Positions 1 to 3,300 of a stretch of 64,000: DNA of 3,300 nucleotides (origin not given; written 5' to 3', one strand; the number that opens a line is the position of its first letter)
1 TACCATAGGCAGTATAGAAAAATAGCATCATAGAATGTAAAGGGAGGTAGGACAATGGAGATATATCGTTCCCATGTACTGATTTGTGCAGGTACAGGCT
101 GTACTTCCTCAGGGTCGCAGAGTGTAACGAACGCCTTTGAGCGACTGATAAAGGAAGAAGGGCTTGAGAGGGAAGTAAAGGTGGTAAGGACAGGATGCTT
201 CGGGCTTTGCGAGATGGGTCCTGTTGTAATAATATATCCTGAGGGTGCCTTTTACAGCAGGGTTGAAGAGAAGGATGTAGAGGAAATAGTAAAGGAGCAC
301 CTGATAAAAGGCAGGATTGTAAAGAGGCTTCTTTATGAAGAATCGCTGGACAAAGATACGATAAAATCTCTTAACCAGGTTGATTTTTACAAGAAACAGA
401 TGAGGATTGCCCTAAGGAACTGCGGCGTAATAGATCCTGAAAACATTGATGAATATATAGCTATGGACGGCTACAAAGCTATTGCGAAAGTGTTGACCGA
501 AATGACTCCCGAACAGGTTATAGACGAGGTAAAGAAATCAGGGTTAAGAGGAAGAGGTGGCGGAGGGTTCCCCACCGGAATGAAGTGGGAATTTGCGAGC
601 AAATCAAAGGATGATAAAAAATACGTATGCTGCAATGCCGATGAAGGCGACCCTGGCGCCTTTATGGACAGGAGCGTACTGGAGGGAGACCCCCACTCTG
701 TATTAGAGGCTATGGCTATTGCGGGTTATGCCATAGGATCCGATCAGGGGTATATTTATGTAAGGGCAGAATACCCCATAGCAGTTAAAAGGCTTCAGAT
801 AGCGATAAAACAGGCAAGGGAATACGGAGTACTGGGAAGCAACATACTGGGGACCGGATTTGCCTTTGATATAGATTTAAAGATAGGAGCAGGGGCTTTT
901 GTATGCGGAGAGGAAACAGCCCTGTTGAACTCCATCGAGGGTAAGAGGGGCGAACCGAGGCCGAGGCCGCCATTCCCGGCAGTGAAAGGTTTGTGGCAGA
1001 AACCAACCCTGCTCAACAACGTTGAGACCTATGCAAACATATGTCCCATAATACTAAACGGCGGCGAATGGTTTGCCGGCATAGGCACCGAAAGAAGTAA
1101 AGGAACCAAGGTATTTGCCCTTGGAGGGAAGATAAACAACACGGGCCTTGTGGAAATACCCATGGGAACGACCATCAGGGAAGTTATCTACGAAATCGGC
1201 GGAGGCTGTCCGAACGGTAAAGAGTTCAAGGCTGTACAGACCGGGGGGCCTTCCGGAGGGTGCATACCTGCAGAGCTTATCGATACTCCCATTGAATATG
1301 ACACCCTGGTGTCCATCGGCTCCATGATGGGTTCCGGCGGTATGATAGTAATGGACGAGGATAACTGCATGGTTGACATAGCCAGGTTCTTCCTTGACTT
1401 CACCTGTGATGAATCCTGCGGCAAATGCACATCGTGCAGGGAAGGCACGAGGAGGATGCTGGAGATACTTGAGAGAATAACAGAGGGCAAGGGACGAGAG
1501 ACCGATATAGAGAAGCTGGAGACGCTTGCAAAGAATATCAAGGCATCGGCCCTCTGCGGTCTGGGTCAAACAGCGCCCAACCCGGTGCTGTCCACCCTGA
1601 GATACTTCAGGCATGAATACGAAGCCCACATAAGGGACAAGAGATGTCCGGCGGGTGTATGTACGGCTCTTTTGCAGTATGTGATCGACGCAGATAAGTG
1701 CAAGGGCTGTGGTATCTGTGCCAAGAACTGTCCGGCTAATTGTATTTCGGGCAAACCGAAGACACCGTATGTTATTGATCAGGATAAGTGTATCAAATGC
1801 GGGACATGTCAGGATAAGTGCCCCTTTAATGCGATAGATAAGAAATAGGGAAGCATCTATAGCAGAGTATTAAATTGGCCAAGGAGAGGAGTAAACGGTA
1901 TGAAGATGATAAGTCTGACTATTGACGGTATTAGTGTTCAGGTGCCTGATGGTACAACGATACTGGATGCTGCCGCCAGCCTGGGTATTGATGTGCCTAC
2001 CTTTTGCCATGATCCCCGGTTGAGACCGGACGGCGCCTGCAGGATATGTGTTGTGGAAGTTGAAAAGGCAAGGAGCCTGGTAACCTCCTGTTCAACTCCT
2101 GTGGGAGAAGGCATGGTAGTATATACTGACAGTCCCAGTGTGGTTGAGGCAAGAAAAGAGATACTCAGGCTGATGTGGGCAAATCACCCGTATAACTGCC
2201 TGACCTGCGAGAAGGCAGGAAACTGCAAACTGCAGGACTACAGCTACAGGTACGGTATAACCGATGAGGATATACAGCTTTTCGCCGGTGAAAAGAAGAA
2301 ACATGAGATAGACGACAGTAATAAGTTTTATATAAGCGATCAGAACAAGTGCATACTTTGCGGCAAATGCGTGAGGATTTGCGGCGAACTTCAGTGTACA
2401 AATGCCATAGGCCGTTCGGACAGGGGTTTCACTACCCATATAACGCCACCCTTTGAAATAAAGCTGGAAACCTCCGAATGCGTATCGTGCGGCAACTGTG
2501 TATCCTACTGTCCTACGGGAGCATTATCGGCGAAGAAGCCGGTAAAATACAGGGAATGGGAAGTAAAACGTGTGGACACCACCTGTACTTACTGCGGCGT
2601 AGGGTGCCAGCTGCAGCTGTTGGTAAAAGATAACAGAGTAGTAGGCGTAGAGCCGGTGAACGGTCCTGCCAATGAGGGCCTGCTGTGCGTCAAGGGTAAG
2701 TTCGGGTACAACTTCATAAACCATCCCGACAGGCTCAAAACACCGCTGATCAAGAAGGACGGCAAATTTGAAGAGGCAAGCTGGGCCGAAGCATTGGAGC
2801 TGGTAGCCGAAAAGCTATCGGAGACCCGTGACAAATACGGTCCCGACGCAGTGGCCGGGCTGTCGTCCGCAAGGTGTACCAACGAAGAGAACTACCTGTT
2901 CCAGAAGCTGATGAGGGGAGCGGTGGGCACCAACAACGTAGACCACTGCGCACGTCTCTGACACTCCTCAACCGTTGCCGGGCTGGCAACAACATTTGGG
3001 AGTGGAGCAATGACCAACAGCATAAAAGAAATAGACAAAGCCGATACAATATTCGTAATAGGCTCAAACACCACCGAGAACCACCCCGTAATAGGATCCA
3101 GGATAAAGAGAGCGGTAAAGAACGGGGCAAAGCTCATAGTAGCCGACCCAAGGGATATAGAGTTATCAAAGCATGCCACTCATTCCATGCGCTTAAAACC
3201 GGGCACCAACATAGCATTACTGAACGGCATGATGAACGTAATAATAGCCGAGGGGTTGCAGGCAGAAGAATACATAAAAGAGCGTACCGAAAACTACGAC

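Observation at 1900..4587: FdhA is a selenoprotein whose UGA-Sec codon split the ORF call in two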

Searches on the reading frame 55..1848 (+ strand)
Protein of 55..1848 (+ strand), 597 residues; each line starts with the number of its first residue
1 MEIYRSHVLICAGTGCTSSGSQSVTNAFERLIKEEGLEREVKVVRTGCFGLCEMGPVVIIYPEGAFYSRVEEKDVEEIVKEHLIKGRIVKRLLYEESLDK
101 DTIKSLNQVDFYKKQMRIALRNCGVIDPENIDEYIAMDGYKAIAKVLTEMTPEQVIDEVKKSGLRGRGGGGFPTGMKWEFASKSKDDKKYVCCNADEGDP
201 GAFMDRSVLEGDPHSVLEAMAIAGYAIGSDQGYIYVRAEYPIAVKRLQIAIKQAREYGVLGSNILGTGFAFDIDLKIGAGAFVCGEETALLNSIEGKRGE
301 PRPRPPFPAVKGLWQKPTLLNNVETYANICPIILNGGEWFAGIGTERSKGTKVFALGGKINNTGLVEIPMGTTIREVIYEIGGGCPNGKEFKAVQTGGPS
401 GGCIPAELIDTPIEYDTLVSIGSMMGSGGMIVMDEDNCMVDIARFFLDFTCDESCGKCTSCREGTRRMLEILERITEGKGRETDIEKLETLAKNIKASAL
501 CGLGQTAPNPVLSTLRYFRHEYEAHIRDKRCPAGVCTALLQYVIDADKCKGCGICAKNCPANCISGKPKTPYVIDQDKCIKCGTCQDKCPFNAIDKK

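Call 9: search_protein_families(library=pfam, proteins=[window:55-1848:+])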
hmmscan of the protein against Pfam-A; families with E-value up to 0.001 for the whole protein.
window:55-1848:+ (597 aa): 14 families
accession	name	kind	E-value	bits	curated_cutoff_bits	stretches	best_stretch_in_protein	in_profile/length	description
PF01512.22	Complex1_51K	-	2.9e-46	157.5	31.2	1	159-329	1-148/150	Nuo51 FMN-binding domain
PF10589.14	NADH_4Fe-4S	-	2.2e-35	120.8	23.5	1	441-525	1-85/85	NADH-ubiquinone oxidoreductase-F iron-sulfur binding region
PF00037.32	Fer4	-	9e-13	47.9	21.1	2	572-595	1-24/24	4Fe-4S binding domain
PF12797.12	Fer4_2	-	1.5e-09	37.6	24.5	2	543-561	4-22/22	4Fe-4S binding domain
PF01257.25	2Fe-2S_thioredx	-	1.9e-08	34.7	24.8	1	5-81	65-143/145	Thioredoxin-like [2Fe-2S] ferredoxin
PF12838.12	Fer4_7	-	5.5e-08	33.6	27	1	548-593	1-52/52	4Fe-4S dicluster domain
PF12837.12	Fer4_6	-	7.3e-08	32.4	25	2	573-594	3-24/24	4Fe-4S binding domain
PF13237.11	Fer4_10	-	2.1e-07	31.2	25.5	1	542-590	2-53/53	4Fe-4S dicluster domain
PF13187.11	Fer4_9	-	7.5e-07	29.5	27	1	548-594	1-52/52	4Fe-4S dicluster domain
PF14697.11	Fer4_21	-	1.1e-06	29.1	35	1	543-594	2-57/59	4Fe-4S dicluster domain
PF10531.15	SLBB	-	5.1e-06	26.7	27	1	355-401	3-52/55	SLBB domain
PF06999.17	Suc_Fer-like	-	2.9e-05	24.7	34.9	1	16-92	111-188/191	Sucrase/ferredoxin-like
PF13183.11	Fer4_8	-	0.00062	20.7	27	0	577-592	3-18/68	4Fe-4S dicluster domain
PF12800.12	Fer4_4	-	0.00072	20.1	24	0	577-591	2-16/17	4Fe-4S binding domain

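Call 41: search_protein_families(library=ncbifam, max_evalue=1e-10, proteins=[window:55-1848:+])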
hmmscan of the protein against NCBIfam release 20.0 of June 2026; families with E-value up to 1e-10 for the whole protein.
window:55-1848:+ (597 aa): 7 families
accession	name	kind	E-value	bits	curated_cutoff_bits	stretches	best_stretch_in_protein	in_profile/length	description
TIGR01959.1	nuoF_fam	equivalog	1.7e-153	510.9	558.65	1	128-526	11-410/410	NADH-quinone oxidoreductase subunit NuoF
NF010120.0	PRK13596.1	equivalog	1.3e-119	399.6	389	1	144-530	32-421/433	NADH-quinone oxidoreductase subunit NuoF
NF008436.0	PRK11278.1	equivalog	8.7e-118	394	749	1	127-530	23-430/448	NADH-quinone oxidoreductase subunit NuoF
NF041612.1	fdxn_Clost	equivalog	3.4e-20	72.5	150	1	16-93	24-101/102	2Fe-2S ferredoxin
NF041613.1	fdxn_Azotob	equivalog_domain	2.1e-16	60.1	195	1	15-90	23-98/107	2Fe-2S ferredoxin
NF058577.1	FdxA_fam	equivalog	1.8e-13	50.4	65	1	542-593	3-52/52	4Fe-4S ferredoxin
TIGR04481.1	PR_assoc_PrdC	equivalog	8.3e-12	44.6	490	1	147-402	67-286/425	proline reductase-associated electron transfer protein PrdC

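Call 52: find_encoding_contigs(protein=window:55-1848:+, flank=10000, max_places=6)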
Protein window:55-1848:+ (597 aa): 3 contigs read that carry it; 3 places shown.
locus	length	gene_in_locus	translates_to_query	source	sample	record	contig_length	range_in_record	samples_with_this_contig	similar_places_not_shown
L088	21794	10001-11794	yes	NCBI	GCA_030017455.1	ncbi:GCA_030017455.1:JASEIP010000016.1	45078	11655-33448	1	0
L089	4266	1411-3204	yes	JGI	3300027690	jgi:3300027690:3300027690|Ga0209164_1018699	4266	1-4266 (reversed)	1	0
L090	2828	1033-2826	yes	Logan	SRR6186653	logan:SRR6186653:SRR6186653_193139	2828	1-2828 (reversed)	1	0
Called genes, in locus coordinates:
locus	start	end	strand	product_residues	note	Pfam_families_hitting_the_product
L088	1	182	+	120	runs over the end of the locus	PF07085:DRTGG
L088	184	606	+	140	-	PF13581:HATPase_c_2, PF02518:HATPase_c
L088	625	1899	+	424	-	PF12838:Fer4_7, PF13187:Fer4_9, PF13237:Fer4_10, PF14697:Fer4_21 (weak), PF00037:Fer4 (weak), PF12837:Fer4_6 (weak), PF02906:Fe_hyd_lg_C, PF04060:FeS, +1 more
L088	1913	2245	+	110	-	PF07085:DRTGG (weak)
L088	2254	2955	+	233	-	PF02811:PHP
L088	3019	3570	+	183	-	PF02518:HATPase_c, PF13589:HATPase_c_3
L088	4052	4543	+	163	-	PF01257:2Fe-2S_thioredx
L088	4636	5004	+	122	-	-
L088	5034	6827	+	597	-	PF01257:2Fe-2S_thioredx, PF01512:Complex1_51K, PF10531:SLBB (weak), PF10589:NADH_4Fe-4S, PF00037:Fer4 (weak), PF12797:Fer4_2 (weak), PF12838:Fer4_7, PF00037:Fer4, +4 more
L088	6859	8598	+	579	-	PF00111:Fer2 (weak), PF13510:Fer2_4, PF00037:Fer4 (faint), PF10588:NADH-G_4Fe-4S_3, PF22117:Fer4_Nqo3 (weak), PF12838:Fer4_7 (weak), PF02906:Fe_hyd_lg_C, PF02256:Fe_hyd_SSU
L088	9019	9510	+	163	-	PF01257:2Fe-2S_thioredx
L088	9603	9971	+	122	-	-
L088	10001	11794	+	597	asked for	PF01257:2Fe-2S_thioredx, PF01512:Complex1_51K, PF10531:SLBB (weak), PF10589:NADH_4Fe-4S, PF00037:Fer4 (weak), PF12797:Fer4_2 (weak), PF12838:Fer4_7, PF00037:Fer4, +4 more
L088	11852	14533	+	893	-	-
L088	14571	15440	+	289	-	PF01226:Form_Nir_trans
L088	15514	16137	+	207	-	PF12804:NTP_transf_3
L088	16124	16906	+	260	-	PF02634:FdhD-NarQ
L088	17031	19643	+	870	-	PF13237:Fer4_10, PF02906:Fe_hyd_lg_C, PF04060:FeS, PF00989:PAS, PF13426:PAS_9, PF00158:Sigma54_activat, PF14532:Sigma54_activ_2, PF25601:AAA_lid_14, +4 more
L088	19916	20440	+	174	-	PF01257:2Fe-2S_thioredx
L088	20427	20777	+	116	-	-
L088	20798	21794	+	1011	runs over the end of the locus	PF01257:2Fe-2S_thioredx, PF01512:Complex1_51K, PF10589:NADH_4Fe-4S, PF14691:Fer4_20, PF01266:DAO, PF07992:Pyr_redox_2, PF13450:NAD_binding_8, PF13738:Pyr_redox_3, +4 more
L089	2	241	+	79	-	?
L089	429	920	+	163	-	PF01257:2Fe-2S_thioredx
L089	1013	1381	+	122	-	-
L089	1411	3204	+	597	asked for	PF01257:2Fe-2S_thioredx, PF01512:Complex1_51K, PF10531:SLBB (weak), PF10589:NADH_4Fe-4S, PF00037:Fer4 (weak), PF12797:Fer4_2 (weak), PF12838:Fer4_7, PF00037:Fer4, +4 more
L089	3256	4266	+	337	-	?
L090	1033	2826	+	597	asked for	PF01257:2Fe-2S_thioredx, PF01512:Complex1_51K, PF10531:SLBB (weak), PF10589:NADH_4Fe-4S, PF00037:Fer4 (weak), PF12797:Fer4_2 (weak), PF12838:Fer4_7, PF00037:Fer4, +4 more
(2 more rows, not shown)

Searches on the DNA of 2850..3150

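Call 8: search_rna_families(source=window, start=2850, end=3150, threshold=evalue, max_evalue=10, show_alignments=3)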
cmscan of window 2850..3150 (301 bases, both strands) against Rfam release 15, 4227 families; matches with E-value up to 10: 3.
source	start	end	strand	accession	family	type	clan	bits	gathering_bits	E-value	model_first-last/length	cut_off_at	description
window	2956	3014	+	RF01989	SECIS_3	Cis-reg;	-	50.7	63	4.8e-11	1-59/59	no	Selenocysteine insertion sequence 3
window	2953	2975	-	RF01307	sR55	Gene; snRNA; snoRNA; CD-box;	-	12.1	35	3.1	1-65/65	no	Small nucleolar RNA sR55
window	2878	2928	+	RF01144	sR17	Gene; snRNA; snoRNA; CD-box;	-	10.4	36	5.5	1-55/55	no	Small nucleolar RNA sR17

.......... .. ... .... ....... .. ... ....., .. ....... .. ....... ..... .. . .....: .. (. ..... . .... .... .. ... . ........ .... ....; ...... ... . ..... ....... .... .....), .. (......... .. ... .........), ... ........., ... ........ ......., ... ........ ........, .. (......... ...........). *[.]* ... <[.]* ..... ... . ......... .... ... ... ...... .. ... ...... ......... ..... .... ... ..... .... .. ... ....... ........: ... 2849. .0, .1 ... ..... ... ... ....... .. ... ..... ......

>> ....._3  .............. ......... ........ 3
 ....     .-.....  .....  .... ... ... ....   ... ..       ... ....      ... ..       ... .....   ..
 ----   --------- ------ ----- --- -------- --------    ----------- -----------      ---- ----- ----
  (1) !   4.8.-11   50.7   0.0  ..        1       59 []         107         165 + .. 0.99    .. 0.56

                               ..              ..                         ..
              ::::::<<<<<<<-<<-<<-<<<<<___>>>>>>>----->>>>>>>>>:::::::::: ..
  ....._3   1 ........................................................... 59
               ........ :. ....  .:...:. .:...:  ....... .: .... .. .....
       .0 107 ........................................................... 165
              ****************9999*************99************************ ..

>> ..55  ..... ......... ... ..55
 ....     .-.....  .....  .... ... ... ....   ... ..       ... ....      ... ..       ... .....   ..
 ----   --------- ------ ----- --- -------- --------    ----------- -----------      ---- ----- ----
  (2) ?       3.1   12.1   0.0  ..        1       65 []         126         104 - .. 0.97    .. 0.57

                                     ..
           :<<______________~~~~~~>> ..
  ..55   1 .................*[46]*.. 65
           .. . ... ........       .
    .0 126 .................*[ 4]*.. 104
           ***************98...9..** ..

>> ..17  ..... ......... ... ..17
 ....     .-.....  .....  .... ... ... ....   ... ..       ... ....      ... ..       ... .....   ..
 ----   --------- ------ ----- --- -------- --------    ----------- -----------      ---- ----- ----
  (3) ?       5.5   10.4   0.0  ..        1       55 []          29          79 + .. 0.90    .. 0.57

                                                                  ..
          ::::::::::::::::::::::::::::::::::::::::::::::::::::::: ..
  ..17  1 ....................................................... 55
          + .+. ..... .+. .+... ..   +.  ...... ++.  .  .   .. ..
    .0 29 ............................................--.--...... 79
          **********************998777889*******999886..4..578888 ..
